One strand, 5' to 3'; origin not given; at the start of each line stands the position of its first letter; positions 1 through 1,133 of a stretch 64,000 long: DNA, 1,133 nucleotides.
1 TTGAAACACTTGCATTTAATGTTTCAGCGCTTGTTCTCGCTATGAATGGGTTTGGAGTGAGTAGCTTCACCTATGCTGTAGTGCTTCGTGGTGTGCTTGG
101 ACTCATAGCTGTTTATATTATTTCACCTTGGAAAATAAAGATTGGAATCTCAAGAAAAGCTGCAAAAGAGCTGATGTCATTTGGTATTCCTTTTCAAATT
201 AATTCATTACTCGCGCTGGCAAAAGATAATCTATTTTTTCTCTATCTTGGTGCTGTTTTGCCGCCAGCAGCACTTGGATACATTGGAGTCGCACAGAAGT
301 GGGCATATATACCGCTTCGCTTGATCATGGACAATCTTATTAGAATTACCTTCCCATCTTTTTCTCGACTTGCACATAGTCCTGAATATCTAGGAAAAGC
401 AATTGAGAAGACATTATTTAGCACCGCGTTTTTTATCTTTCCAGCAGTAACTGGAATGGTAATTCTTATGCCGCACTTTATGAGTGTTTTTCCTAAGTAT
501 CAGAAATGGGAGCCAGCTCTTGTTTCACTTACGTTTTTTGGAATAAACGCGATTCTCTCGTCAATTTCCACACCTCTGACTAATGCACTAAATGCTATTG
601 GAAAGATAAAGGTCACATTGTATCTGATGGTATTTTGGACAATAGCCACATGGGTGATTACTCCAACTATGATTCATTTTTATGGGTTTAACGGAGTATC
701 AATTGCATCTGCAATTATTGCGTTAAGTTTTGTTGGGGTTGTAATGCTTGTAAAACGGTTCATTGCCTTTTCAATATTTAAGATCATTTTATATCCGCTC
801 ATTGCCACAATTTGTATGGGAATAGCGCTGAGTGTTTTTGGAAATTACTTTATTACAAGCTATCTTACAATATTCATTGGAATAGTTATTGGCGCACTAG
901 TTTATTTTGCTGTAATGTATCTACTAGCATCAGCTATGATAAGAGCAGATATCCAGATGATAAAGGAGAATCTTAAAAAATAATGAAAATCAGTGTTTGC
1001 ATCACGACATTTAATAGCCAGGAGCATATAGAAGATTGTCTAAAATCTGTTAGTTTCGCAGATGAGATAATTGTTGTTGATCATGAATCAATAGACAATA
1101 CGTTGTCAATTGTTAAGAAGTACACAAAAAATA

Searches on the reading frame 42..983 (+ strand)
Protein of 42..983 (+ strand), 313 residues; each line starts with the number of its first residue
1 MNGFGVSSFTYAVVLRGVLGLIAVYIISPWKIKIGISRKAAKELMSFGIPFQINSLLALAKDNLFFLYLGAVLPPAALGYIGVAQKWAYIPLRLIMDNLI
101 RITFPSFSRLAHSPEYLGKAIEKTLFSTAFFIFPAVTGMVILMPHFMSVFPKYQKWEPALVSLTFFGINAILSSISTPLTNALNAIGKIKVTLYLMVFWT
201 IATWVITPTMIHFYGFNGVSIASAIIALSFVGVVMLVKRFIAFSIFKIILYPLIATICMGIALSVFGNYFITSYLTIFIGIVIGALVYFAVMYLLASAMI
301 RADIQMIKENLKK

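Call 77: search_protein_families(library=pfam, proteins=[window:42-983:+], max_evalue=0.00001)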
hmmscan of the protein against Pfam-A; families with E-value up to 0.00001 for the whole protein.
window:42-983:+ (313 aa): 1 family
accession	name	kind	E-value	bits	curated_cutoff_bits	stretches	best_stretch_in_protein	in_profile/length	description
PF13440.11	Polysacc_synt_3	-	5.9e-22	78.7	23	1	2-150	135-283/293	Polysaccharide biosynthesis protein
